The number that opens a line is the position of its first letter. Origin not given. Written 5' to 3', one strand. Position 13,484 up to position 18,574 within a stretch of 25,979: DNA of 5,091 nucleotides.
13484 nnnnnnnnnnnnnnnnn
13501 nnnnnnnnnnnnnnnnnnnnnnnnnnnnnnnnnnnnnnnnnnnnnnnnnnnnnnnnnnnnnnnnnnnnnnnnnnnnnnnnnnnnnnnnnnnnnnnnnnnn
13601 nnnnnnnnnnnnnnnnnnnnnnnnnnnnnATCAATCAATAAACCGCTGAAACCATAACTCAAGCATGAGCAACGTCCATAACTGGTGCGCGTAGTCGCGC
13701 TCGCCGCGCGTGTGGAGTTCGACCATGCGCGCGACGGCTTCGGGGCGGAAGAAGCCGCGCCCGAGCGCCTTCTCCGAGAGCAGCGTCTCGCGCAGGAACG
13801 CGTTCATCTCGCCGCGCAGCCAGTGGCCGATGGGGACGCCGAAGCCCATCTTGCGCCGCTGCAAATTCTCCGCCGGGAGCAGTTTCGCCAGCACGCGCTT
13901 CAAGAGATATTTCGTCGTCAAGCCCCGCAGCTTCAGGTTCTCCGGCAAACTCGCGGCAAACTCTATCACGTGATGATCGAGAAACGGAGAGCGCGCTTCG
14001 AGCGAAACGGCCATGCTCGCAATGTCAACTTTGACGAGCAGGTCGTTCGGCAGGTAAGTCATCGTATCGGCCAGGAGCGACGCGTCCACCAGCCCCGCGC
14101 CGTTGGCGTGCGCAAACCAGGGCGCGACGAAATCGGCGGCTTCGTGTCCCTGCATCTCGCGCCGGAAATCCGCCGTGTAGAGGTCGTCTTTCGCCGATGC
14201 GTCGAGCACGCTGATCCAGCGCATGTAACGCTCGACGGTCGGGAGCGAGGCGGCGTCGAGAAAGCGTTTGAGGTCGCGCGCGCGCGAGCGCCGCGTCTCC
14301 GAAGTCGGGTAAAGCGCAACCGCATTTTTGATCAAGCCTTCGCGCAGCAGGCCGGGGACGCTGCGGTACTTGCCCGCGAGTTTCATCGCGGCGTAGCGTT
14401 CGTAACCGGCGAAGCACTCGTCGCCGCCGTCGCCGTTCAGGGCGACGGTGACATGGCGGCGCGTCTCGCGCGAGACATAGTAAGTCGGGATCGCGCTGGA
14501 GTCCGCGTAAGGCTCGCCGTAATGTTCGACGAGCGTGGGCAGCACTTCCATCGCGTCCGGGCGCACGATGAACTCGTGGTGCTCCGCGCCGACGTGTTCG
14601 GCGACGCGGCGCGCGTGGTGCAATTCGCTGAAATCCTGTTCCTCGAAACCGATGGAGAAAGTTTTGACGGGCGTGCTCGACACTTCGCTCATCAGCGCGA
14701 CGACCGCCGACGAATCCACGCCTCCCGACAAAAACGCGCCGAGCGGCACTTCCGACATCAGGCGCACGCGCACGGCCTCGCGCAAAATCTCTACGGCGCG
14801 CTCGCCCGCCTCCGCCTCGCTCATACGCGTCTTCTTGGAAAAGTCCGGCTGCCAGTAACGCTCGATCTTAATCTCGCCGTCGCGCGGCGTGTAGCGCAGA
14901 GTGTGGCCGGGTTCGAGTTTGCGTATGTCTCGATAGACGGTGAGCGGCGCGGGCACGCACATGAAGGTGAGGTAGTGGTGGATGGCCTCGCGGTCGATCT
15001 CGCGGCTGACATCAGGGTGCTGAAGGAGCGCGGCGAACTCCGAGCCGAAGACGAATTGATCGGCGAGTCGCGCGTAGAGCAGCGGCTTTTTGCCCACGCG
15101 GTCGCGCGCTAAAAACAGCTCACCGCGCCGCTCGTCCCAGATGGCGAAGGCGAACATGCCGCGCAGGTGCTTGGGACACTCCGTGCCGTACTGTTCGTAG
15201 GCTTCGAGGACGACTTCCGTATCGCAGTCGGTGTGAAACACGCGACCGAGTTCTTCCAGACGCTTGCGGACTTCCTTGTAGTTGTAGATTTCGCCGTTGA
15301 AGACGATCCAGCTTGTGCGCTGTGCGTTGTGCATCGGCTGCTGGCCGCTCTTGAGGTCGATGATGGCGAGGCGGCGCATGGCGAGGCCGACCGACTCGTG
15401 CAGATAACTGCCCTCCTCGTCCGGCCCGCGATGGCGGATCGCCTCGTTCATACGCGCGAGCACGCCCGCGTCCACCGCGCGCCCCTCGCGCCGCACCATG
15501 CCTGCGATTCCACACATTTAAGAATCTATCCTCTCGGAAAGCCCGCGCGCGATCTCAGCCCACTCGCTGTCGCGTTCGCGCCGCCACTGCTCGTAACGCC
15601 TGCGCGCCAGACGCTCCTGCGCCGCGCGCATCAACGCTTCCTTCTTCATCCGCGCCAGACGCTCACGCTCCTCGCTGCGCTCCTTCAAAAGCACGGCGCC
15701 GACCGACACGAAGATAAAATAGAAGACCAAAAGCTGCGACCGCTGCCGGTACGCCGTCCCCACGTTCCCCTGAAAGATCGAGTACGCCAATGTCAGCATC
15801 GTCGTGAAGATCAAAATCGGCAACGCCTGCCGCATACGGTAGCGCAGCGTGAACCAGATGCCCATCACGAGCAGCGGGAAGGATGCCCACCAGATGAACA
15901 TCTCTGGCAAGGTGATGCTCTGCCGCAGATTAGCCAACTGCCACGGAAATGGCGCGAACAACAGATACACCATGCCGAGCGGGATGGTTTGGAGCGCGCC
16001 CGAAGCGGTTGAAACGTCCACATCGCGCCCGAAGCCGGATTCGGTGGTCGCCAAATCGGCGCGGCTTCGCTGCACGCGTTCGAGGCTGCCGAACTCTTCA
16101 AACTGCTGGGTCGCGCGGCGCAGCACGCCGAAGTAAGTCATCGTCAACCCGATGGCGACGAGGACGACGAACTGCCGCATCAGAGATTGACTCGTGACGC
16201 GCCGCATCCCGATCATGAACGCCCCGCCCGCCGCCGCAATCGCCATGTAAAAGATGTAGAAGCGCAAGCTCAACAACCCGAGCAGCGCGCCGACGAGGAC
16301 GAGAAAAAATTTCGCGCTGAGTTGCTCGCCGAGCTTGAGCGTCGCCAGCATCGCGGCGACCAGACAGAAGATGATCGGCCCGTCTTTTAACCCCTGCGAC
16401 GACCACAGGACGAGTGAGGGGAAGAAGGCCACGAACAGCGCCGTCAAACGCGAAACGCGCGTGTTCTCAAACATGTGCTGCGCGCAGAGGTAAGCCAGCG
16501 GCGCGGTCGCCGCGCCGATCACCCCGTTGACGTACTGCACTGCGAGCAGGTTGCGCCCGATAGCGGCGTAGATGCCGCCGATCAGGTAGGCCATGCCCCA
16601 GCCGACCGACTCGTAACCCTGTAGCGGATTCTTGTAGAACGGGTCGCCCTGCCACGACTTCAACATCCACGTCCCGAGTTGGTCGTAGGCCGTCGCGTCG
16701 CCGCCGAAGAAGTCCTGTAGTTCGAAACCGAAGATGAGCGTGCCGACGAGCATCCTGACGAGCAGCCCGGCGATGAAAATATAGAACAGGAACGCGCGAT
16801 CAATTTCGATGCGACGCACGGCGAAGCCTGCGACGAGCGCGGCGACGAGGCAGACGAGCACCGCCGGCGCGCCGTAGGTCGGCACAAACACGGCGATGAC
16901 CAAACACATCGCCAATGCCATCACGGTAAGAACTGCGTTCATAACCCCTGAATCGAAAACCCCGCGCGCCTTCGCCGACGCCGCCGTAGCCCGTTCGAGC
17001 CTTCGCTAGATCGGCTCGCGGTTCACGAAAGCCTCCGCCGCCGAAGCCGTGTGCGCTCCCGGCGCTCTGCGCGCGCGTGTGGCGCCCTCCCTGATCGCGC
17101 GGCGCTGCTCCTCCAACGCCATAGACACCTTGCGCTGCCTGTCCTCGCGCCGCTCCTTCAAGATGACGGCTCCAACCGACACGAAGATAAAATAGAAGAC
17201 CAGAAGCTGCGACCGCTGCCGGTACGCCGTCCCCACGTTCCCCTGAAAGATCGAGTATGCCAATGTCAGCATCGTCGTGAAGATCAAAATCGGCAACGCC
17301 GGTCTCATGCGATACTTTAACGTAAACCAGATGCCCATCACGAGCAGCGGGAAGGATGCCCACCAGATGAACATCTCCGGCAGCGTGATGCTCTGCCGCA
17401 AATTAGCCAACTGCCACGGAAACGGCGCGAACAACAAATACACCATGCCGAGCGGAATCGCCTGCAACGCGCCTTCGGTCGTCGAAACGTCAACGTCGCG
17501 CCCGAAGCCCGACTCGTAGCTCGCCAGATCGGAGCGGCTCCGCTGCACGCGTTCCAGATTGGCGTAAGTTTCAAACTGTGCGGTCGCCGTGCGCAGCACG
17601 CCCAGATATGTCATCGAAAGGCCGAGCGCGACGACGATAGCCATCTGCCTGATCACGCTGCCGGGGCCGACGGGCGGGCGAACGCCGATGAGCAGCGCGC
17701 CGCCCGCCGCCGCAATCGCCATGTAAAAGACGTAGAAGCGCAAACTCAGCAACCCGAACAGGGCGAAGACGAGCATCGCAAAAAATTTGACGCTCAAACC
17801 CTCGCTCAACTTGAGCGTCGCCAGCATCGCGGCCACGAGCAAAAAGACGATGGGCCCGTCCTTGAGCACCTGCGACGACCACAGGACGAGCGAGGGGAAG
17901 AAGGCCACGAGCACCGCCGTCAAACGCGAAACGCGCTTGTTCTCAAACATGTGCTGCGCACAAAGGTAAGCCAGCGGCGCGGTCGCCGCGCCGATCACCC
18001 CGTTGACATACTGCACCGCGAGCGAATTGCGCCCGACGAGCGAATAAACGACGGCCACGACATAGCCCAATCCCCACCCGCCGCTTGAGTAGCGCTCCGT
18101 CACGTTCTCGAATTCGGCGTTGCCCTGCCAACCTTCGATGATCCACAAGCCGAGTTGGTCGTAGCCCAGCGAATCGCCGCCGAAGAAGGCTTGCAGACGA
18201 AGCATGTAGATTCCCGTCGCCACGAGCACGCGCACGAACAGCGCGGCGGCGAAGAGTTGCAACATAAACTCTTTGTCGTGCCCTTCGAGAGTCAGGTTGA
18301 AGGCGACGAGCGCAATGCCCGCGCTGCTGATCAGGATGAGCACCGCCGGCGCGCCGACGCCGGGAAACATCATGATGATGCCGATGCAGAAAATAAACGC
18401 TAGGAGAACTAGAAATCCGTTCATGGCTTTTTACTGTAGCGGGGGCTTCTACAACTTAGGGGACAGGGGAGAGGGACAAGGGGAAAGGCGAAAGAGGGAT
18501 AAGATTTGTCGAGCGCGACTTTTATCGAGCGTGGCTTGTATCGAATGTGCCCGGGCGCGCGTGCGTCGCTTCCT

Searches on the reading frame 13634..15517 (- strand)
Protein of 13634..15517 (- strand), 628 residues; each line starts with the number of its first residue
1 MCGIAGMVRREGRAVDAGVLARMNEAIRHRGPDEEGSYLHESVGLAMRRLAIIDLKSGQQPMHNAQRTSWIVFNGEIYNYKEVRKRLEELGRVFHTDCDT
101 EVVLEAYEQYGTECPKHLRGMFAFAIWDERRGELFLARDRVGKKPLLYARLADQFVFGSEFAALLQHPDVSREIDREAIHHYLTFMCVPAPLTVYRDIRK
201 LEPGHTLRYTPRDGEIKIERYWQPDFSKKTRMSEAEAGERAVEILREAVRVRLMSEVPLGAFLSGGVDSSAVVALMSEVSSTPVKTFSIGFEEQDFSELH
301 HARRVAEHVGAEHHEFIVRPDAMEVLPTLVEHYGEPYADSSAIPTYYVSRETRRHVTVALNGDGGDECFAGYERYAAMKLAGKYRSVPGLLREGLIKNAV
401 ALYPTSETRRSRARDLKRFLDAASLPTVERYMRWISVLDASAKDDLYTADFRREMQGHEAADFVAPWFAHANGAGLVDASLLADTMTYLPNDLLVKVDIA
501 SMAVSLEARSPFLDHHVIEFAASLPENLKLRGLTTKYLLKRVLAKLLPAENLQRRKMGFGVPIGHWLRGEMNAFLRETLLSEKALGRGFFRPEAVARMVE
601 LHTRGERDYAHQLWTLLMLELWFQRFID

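Call 5: search_protein_families(library=pfam, proteins=[window:13634-15517:-], max_evalue=0.01)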
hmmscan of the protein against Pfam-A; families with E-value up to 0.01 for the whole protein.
window:13634-15517:- (628 aa): 6 families
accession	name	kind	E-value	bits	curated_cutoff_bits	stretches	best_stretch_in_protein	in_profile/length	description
PF00733.27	Asn_synthase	-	1.6e-106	357.4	21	1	243-624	4-354/354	Asparagine synthase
PF13537.11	GATase_7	-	2.2e-46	157.3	25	1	48-166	2-123/123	Glutamine amidotransferase domain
PF13522.11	GATase_6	-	1.8e-41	141.6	27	1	32-160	1-130/130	Glutamine amidotransferase domain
PF12481.13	DUF3700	-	0.00055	19.9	27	1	70-160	78-171/228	Aluminium induced protein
PF02540.23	NAD_synthase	-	0.00083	19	21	1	240-320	4-83/242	NAD synthase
PF06508.19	QueC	-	0.00088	19.3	22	1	262-317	5-59/210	Queuosine biosynthesis protein QueC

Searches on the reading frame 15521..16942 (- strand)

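Call 5: search_protein_families(library=pfam, proteins=[window:15521-16942:-], max_evalue=0.01)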
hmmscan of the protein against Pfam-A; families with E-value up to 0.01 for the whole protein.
window:15521-16942:- (474 aa): 2 families
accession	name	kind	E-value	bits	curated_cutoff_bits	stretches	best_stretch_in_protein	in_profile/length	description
PF13231.12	PMT_2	-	2.1e-06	28.5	26.1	1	117-266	6-153/160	Dolichyl-phosphate-mannose-protein mannosyltransferase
PF02366.24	PMT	-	0.0039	17.2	22.7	1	130-244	80-198/245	Dolichyl-phosphate-mannose-protein mannosyltransferase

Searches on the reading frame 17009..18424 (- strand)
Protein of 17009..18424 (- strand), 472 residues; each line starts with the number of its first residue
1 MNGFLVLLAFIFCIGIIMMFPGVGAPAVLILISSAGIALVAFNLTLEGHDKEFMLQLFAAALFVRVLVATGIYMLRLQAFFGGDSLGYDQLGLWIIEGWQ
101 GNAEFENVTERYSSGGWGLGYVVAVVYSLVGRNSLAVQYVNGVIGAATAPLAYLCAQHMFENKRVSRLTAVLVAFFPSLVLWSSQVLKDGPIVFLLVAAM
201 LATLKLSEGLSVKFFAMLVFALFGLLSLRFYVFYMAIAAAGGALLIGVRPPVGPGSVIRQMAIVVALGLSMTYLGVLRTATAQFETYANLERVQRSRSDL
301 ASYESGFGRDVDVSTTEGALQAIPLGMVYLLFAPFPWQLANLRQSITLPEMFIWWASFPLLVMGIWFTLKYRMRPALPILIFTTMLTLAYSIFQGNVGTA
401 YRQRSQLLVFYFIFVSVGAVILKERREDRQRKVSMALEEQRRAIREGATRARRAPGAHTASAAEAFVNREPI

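Call 5: search_protein_families(library=pfam, proteins=[window:17009-18424:-], max_evalue=0.01)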
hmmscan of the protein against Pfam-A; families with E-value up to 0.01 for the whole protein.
window:17009-18424:- (472 aa): 2 families
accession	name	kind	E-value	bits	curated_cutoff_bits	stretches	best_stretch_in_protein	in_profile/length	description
PF13231.12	PMT_2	-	1.9e-06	28.7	26.1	1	120-247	7-132/160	Dolichyl-phosphate-mannose-protein mannosyltransferase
PF02366.24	PMT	-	2.9e-05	24.2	22.7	1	132-223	80-173/245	Dolichyl-phosphate-mannose-protein mannosyltransferase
